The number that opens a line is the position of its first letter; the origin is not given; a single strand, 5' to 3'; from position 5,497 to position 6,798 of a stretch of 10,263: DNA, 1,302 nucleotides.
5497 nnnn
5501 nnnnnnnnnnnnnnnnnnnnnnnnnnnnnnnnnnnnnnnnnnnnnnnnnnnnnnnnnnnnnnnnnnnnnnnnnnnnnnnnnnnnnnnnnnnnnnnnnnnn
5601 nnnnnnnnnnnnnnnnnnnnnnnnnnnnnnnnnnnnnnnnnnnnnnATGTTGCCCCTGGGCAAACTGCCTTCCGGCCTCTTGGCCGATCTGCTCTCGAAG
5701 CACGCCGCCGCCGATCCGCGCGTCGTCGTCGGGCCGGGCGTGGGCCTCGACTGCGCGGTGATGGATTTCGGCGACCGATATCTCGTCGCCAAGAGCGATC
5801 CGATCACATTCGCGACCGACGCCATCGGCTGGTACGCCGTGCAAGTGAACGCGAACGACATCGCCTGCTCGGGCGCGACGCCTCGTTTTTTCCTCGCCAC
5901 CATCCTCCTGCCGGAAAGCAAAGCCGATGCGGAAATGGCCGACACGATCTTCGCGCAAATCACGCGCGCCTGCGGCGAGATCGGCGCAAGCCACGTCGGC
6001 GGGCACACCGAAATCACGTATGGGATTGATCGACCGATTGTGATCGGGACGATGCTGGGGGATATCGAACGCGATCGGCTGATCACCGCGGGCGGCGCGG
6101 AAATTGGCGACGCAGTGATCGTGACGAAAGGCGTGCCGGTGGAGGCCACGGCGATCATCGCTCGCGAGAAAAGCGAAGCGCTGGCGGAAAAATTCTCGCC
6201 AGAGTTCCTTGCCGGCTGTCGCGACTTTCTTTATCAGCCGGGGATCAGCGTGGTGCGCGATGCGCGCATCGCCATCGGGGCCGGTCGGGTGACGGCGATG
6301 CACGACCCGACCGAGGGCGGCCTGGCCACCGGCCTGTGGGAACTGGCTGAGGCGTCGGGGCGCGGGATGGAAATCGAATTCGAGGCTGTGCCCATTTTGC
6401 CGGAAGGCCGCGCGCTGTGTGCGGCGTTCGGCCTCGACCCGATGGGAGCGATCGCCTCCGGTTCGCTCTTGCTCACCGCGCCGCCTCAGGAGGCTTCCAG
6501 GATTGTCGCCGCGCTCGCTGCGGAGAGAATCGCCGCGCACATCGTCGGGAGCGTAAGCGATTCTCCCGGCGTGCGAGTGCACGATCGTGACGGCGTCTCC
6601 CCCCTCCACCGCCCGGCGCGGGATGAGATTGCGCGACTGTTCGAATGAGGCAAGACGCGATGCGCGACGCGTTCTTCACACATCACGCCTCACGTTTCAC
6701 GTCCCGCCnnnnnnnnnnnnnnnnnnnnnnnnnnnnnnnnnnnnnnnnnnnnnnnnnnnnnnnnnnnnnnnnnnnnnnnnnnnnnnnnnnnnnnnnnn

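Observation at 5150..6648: DUF4956-like membrane protein co-transcribed with a PurM-superfamily (HypE/ThiL-like) enzyme, not the partner I remember for DUF4956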

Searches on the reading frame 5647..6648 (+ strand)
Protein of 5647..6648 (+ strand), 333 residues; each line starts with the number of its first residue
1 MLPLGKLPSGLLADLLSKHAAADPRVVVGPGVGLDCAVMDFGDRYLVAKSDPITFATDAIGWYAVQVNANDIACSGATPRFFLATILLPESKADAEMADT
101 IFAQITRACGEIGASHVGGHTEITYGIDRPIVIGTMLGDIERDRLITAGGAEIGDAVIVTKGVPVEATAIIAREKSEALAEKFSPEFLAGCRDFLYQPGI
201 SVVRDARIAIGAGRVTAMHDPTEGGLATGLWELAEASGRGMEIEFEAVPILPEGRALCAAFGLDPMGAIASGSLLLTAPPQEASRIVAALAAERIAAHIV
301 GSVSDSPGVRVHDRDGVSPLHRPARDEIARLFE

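Call 3: search_protein_families(library=pfam, proteins=[window:5647-6648:+], max_evalue=0.01)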
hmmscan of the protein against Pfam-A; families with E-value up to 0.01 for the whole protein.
window:5647-6648:+ (333 aa): 2 families
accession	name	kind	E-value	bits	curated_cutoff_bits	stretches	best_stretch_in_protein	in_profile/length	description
PF02769.27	AIRS_C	-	4.3e-21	76.1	23.1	1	153-312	2-154/156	AIR synthase related protein, C-terminal domain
PF00586.29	AIRS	-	1.6e-19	70.8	24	1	35-138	3-110/112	AIR synthase related protein, N-terminal domain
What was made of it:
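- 5647..6648 (+): Orphan PurM-superfamily enzyme (HypE/SelD/ThiL-like fold). Pfam AIRS and AIRS_C hit (call 3).
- Checked: The second ORF, 5647-6648, hits PF00586 AIRS (1.6e-19) and PF02769 AIRS_C (4.3e-21) (call 3).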

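Call 4: search_protein_families(library=ncbifam, proteins=[window:5647-6648:+], max_evalue=0.01)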
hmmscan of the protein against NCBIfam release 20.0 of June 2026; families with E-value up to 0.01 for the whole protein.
window:5647-6648:+ (333 aa): 16 families
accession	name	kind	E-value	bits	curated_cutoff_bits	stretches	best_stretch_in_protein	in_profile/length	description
TIGR02124.1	hypE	equivalog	1e-29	103.6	251.6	1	51-311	56-308/332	hydrogenase expression/formation protein HypE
TIGR01379.1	thiL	equivalog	4e-27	95.1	184.15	1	56-316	56-306/320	thiamine-phosphate kinase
TIGR00476.1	selD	equivalog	1.4e-22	80.3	125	1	6-260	14-263/311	selenide, water dikinase SelD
NF004353.0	PRK05731.2-2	equivalog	1.1e-15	57.6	301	1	32-320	18-294/311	thiamine-phosphate kinase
NF004351.0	PRK05731.1-4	equivalog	2.3e-15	56.5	324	1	16-272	23-271/321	thiamine-phosphate kinase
TIGR04049.1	AIR_rel_sll0787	hypoth_equivalog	2.6e-14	53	321.3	2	32-159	42-166/318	sll0787 family AIR synthase-like protein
NF002098.0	PRK00943.1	equivalog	6.8e-14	51.5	299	1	8-259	22-266/347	selenide, water dikinase SelD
NF010705.0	PRK14105.1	equivalog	9.1e-14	51.1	291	1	6-305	20-328/345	selenide, water dikinase SelD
TIGR03267.1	methan_mark_2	hypoth_equivalog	6e-09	35.4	365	1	32-160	43-171/323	methanogenesis marker 2 protein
TIGR04050.1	MSMEG_0567_Cter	hypoth_equivalog_domain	2.9e-08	33.5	312.2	1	59-161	62-155/296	MSMEG_0567/sll0787 family protein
TIGR00878.1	purM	equivalog_domain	7.4e-08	31.9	236.35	1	57-159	74-177/332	phosphoribosylformylglycinamidine cyclo-ligase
TIGR01736.1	FGAM_synth_II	equivalog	1.4e-06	26.9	525.75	1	69-312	98-339/718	phosphoribosylformylglycinamidine synthase subunit PurL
NF002290.1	PRK01213.1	equivalog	2.8e-06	25.8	648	1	211-311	242-337/723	phosphoribosylformylglycinamidine synthase subunit PurL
NF004350.0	PRK05731.1-1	equivalog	1.8e-05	23.8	441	1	25-249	20-240/325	thiamine-phosphate kinase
NF004354.0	PRK05731.2-3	equivalog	0.00015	21.2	204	1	57-141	46-126/273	thiamine-phosphate kinase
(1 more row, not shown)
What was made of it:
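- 5647..6648 (+): All NCBIfam equivalog scores are below cut-off (call 4).
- On HypE: 103.6 bits against 251.6 (call 4).
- On SelD: 80.3 bits against 125 (call 4).
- On PurM / PurL: purM scores 31.9 against 236; PurL models score 15-27 against 525-783 (call 4).
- The best NCBIfam hits are hypE, thiL and selD (call 4). Scores are 103.6 against 251.6 (hypE), 95.1 against 184 (thiL) and 80.3 against 125 (selD) (call 4).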

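Call 9: find_homologous_proteins(query=window:5647-6648:+, max_evalue=0.00001)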
Query window:5647-6648:+ (333 aa): 7999 proteins with E <= 0.00001 among 8000 candidates; the best 120 are listed.
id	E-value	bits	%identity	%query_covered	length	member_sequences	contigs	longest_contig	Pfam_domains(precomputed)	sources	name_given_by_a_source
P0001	1.2e-212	723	100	100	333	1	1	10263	PF00586.30,PF02769.28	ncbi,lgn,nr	ncbi:MAG: AIR synthase [Chloroflexi bacterium]|nr:AIR synthase [Chloroflexota bacterium]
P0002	2.6e-169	581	80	100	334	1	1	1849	PF00586.30,PF02769.28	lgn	-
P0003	1.1e-162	559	77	100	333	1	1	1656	PF00586.30,PF02769.28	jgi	jgi:hydrogenase maturation factor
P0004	1.1e-154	533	74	100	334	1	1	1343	PF00586.30,PF02769.28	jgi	jgi:hydrogenase expression/formation protein HypE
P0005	1.4e-154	532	75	100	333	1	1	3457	PF00586.30,PF02769.28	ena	-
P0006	2.8e-153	528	73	100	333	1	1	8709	PF00586.30,PF02769.28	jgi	jgi:hydrogenase maturation factor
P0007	1.3e-150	519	72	100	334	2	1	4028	PF00586.30,PF02769.28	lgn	-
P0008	4.8e-150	517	73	100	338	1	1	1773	PF00586.30,PF02769.28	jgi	jgi:hydrogenase maturation factor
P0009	1.3e-146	506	71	100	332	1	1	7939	PF00586.30,PF02769.28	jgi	jgi:hydrogenase maturation factor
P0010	1.7e-142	493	69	100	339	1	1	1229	PF00586.30,PF02769.28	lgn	-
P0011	7.9e-135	467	64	99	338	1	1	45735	PF00586.30,PF02769.28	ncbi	-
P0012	8.4e-134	464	65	100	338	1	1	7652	PF00586.30,PF02769.28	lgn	-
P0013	4.1e-132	459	66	99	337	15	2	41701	PF00586.30,PF02769.28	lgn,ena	-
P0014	2.3e-131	456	64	99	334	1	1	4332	PF00586.30,PF02769.28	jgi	-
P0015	3.1e-131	456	64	99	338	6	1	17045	PF00586.30,PF02769.28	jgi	-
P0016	3.5e-131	455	67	99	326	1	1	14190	PF00586.30,PF02769.28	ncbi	-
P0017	4.3e-131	455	61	99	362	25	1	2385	PF00586.30,PF02769.28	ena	-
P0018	7.7e-131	454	65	99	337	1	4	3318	PF00586.30,PF02769.28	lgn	-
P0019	1.1e-130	454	65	99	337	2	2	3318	PF00586.30,PF02769.28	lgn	-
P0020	5.0e-130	452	62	99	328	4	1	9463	PF00586.30,PF02769.28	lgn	-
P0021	7.4e-130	451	65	100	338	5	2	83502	PF00586.30,PF02769.28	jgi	-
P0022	4.2e-129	449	63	100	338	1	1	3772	PF00586.30,PF02769.28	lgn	-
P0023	5.7e-129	448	63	100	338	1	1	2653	PF00586.30,PF02769.28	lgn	-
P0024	9.1e-129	447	65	100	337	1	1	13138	PF00586.30,PF02769.28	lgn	-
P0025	1.6e-128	447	65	100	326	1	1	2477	PF00586.30,PF02769.28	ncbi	-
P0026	2.7e-128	446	64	99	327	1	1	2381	PF00586.30,PF02769.28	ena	-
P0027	3.2e-128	446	64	99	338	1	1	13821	PF00586.30,PF02769.28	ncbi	-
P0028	3.5e-128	446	65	100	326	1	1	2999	PF00586.30,PF02769.28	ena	-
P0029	4.0e-128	445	64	100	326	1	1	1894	PF00586.30,PF02769.28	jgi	jgi:hydrogenase expression/formation protein HypE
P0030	9.2e-128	444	64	99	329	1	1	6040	PF00586.30,PF02769.28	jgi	-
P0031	3.0e-127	443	64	100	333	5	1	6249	PF00586.30,PF02769.28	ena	-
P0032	4.1e-127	442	64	99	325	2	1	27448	PF00586.30,PF02769.28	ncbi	-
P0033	4.6e-127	442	64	100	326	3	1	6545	PF00586.30,PF02769.28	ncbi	-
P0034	6.4e-127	441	63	92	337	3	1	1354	PF00586.30,PF02769.28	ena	-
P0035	8.2e-127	441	64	98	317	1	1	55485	PF00586.30,PF02769.28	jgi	jgi:hydrogenase maturation factor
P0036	9.4e-127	441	63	99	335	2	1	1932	PF00586.30,PF02769.28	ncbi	-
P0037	9.5e-127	441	65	100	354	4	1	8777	PF00586.30,PF02769.28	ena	-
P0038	1.3e-126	440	63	99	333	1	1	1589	PF00586.30,PF02769.28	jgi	jgi:hydrogenase expression/formation protein HypE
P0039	2.2e-126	440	61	99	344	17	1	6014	PF00586.30,PF02769.28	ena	-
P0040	2.9e-126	439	64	93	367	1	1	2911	PF00586.30,PF02769.28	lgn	-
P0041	3.8e-126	439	62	100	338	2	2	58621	PF00586.30,PF02769.28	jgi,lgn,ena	-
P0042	4.7e-126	439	65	100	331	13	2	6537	PF00586.30,PF02769.28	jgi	jgi:hydrogenase expression/formation protein HypE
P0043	5.5e-126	438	64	100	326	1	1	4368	PF00586.30,PF02769.28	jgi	jgi:hydrogenase expression/formation protein HypE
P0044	5.5e-126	438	64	100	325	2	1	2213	PF00586.30,PF02769.28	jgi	jgi:hydrogenase expression/formation protein HypE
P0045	8.7e-126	438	60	100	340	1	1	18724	PF00586.30,PF02769.28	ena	-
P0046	9.7e-126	438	61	100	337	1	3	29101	PF00586.30,PF02769.28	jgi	jgi:hydrogenase expression/formation protein HypE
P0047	1.8e-125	437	60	100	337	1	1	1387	PF00586.30,PF02769.28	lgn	-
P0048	2.0e-125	437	62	100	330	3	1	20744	PF00586.30,PF02769.28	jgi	jgi:hydrogenase expression/formation protein HypE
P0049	2.5e-125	436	64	100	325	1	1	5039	PF00586.30,PF02769.28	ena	-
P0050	4.1e-125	436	64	100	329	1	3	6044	PF00586.30,PF02769.28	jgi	jgi:hydrogenase expression/formation protein HypE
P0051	4.5e-125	435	63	100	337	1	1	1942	PF00586.30,PF02769.28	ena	-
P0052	6.8e-125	435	60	100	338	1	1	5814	PF00586.30,PF02769.28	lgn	-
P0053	7.9e-125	435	64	100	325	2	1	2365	PF00586.30,PF02769.28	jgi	jgi:hydrogenase expression/formation protein HypE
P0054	9.4e-125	434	60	99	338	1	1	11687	PF00586.30,PF02769.28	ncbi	-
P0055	2.0e-124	433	61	100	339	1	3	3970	PF00586.30,PF02769.28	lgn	-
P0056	2.6e-124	433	62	99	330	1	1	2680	PF00586.30,PF02769.28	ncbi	-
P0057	3.9e-124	432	64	100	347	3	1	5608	PF00586.30,PF02769.28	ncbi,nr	ncbi:MAG: hydrogenase expression/formation protein [Chloroflexi bacterium]|nr:MAG: hydrogenase expre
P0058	5.7e-124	432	63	100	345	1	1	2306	PF00586.30,PF02769.28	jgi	jgi:hydrogenase expression/formation protein HypE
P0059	6.7e-124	432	61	100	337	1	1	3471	PF00586.30,PF02769.28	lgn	-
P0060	7.7e-124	431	63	100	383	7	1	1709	PF00586.30,PF02769.28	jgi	-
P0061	1.1e-123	431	59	100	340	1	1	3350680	PF00586.30,PF02769.28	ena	-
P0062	1.2e-123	431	62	100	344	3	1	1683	PF00586.30,PF02769.28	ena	-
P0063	1.3e-123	431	61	99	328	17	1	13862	PF00586.30,PF02769.28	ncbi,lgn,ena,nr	ncbi:MAG TPA: AIR synthase family protein [Anaerolineales bacterium]|nr:AIR synthase family protein 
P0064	1.3e-123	431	60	100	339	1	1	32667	PF00586.30,PF02769.28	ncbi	-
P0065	2.1e-123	430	62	100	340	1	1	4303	PF00586.30,PF02769.28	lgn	-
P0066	4.2e-123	429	61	100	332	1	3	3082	PF00586.30,PF02769.28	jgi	jgi:hydrogenase maturation factor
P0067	4.8e-123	429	63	99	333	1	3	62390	PF00586.30,PF02769.28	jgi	jgi:hydrogenase maturation factor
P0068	5.3e-123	429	61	100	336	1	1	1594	PF00586.30,PF02769.28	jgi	-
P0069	5.3e-123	429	64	100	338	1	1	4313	PF00586.30,PF02769.28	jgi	jgi:hydrogenase maturation factor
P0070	8.0e-123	428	64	92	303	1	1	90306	PF00586.30,PF02769.28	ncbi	-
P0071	8.1e-123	428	70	84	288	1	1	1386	PF00586.30,PF02769.28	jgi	jgi:hydrogenase expression/formation protein HypE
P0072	8.5e-123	428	62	100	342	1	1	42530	PF00586.30,PF02769.28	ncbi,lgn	-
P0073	1.1e-122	428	63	100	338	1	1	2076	PF00586.30,PF02769.28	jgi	jgi:hydrogenase expression/formation protein HypE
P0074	1.3e-122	427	64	92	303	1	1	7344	PF00586.30,PF02769.28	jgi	jgi:hydrogenase expression/formation protein HypE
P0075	1.3e-122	427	62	100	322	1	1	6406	PF00586.30,PF02769.28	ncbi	-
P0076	1.7e-122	427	60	100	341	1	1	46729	PF00586.30,PF02769.28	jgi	jgi:hydrogenase maturation factor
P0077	1.7e-122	427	62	100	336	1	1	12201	PF00586.30,PF02769.28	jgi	jgi:hydrogenase maturation factor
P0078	2.8e-122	426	59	100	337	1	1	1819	PF00586.30,PF02769.28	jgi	jgi:hydrogenase expression/formation protein HypE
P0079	3.8e-122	426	61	100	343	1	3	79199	PF00586.30,PF02769.28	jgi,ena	-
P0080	3.9e-122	426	61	100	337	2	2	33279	PF00586.30,PF02769.28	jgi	jgi:hydrogenase maturation factor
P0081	4.2e-122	426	63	99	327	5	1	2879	PF00586.30,PF02769.28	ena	-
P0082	4.2e-122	426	61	100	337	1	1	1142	PF00586.30,PF02769.28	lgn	-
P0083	4.8e-122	425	59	100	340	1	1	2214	PF00586.30,PF02769.28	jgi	jgi:hydrogenase maturation factor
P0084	5.3e-122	425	61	100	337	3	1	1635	PF00586.30,PF02769.28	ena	-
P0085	5.4e-122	425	61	100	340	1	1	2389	PF00586.30,PF02769.28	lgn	-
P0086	8.9e-122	425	62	100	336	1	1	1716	PF00586.30,PF02769.28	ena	-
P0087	9.4e-122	424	59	100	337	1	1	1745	PF00586.30,PF02769.28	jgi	jgi:hydrogenase maturation factor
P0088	1.0e-121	424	61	99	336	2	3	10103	PF00586.30,PF02769.28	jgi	jgi:hydrogenase maturation factor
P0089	1.0e-121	424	59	100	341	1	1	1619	PF00586.30,PF02769.28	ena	-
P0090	1.1e-121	424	59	100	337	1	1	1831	PF00586.30,PF02769.28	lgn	-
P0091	1.2e-121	424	59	100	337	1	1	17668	PF00586.30,PF02769.28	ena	-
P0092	1.3e-121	424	61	99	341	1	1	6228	PF00586.30,PF02769.28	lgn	-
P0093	1.3e-121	424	60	100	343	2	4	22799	PF00586.30,PF02769.28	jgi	jgi:hydrogenase expression/formation protein HypE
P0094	1.7e-121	424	58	100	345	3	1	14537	PF00586.30,PF02769.28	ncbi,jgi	-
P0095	1.9e-121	423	60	100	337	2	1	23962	PF00586.30,PF02769.28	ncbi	-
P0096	2.0e-121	423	58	100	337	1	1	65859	PF00586.30,PF02769.28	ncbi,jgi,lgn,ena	-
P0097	2.3e-121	423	61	100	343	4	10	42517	PF00586.30,PF02769.28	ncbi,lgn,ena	-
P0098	2.4e-121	423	61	100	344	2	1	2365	PF00586.30,PF02769.28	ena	-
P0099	2.5e-121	423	58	100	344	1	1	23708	PF00586.30,PF02769.28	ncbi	-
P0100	2.6e-121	423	60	100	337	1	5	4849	PF00586.30,PF02769.28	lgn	-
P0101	2.6e-121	423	59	100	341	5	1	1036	PF00586.30,PF02769.28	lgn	-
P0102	2.7e-121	423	60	100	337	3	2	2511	PF00586.30,PF02769.28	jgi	jgi:hydrogenase expression/formation protein HypE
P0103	3.4e-121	423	62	100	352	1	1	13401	PF00586.30,PF02769.28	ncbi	-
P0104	3.4e-121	423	63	100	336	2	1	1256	PF00586.30,PF02769.28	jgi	jgi:hydrogenase expression/formation protein HypE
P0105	3.4e-121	423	63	100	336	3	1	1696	PF00586.30,PF02769.28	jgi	jgi:hydrogenase maturation factor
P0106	3.6e-121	423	61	100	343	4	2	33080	PF00586.30,PF02769.28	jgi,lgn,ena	-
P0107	3.8e-121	422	59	100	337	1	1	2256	PF00586.30,PF02769.28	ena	-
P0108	4.4e-121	422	59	100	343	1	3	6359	PF00586.30,PF02769.28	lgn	-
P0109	5.2e-121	422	59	100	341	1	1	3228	PF00586.30,PF02769.28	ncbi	-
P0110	5.5e-121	422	61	99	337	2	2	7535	PF00586.30,PF02769.28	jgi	jgi:hydrogenase maturation factor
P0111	6.8e-121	422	58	100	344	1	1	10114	PF00586.30,PF02769.28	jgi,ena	-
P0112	7.5e-121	421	59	100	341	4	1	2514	PF00586.30,PF02769.28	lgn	-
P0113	7.6e-121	421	61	99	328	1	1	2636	PF00586.30,PF02769.28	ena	-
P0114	8.1e-121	421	59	100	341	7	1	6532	PF00586.30,PF02769.28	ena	-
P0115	8.1e-121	421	60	100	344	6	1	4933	PF00586.30,PF02769.28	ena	-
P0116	8.7e-121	421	62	99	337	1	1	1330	PF00586.30,PF02769.28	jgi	jgi:hydrogenase maturation factor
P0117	9.2e-121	421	58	100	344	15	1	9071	PF00586.30,PF02769.28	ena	-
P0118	9.3e-121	421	64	100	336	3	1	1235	PF00586.30,PF02769.28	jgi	jgi:hydrogenase expression/formation protein HypE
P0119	1.0e-120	421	60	100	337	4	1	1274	PF00586.30,PF02769.28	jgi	jgi:hydrogenase maturation factor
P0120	1.0e-120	421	59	100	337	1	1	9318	PF00586.30,PF02769.28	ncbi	-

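Call 11: find_related_loci(query=A1, collection=genome_contigs, flank=6000)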
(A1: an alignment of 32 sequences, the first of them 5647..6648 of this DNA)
Query A1 (333 aa) in genome_contigs; peptide patterns used: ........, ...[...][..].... (x = any residue, [..] = any of these).
600 stretches matched a pattern (row limit reached: there are more); 600 encode a relative of the query (tblastn E <= 1e-3); the best 80 are kept; 80 distinct loci.
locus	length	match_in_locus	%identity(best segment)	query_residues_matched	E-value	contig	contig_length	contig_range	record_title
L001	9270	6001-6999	60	2-333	1e-128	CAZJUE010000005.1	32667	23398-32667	MAG TPA_asm: uncultured Anaerolineaceae bacterium isolate SRP321284_co1_23 genome assembly, contig: NODE_1515_length_326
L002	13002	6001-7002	62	2-333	7e-125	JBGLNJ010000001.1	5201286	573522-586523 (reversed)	MAG: Anaerolineae bacterium isolate PPR_0270 scaffold_52704, whole genome shotgun sequence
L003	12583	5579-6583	53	1-333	2e-123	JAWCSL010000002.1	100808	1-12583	MAG: Candidatus Aenigmatarchaeota archaeon isolate JZ-2_202101_bins_119 JZ-2_202101_bins_119_scaffold_2, whole genome sh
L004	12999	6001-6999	58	2-333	9e-123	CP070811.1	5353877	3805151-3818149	MAG: Anaerolineales bacterium isolate bin12 chromosome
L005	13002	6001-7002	56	1-333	1e-121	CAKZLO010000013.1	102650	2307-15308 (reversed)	MAG TPA_asm: uncultured Ardenticatenia bacterium isolate SRR5214706_bin.41_CONCOCT_v1.1_MAG genome assembly, contig: ERZ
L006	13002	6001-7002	58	2-333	5e-121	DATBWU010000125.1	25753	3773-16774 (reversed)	MAG TPA_asm: Anaerolineae bacterium isolate SMAG_U7549 k141_306845, whole genome shotgun sequence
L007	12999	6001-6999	59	3-333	3e-119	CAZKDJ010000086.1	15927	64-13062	MAG TPA_asm: uncultured Anaerolineales bacterium isolate binchicken_co116_320 genome assembly, contig: NODE_3700_length_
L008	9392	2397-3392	57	1-333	2e-118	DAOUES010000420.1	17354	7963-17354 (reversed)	MAG TPA_asm: Anaerolineae bacterium isolate N6_304 k139_866027, whole genome shotgun sequence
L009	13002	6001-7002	58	2-333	2e-118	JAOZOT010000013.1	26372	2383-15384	MAG: Anaerolineae bacterium isolate GMC4.maxbin2.235_sub GMC4_1382_length_26372_cov_36.019265, whole genome shotgun sequ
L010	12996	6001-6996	57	1-333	2e-118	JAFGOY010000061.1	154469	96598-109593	MAG: Anaerolineae bacterium isolate Zod_Metabat.663 k87_11430400, whole genome shotgun sequence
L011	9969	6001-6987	59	1-333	6e-118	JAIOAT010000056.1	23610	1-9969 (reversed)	MAG: Chloroflexota bacterium isolate S1bins113 c_000000000056, whole genome shotgun sequence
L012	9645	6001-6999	55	2-332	1e-117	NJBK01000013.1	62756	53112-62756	MAG: Chloroflexi bacterium B3_Chlor 258, whole genome shotgun sequence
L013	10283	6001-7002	58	2-333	2e-117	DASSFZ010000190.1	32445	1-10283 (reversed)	MAG TPA_asm: Anaerolineae bacterium isolate SMAG_U1019 k141_1000747, whole genome shotgun sequence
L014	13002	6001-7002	56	1-333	2e-117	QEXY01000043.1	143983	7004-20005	MAG: Ardenticatenia bacterium isolate Nak82 k99_65748, whole genome shotgun sequence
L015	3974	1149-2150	57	2-333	4e-119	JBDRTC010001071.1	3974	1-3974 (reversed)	MAG: Planctomycetota bacterium isolate MEGAHIT-group-3.47 k141_655570, whole genome shotgun sequence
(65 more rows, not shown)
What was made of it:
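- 5647..6648 (+): More than 7,999 homologues were found, at 50-60% identity across phyla (calls 9, 11).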
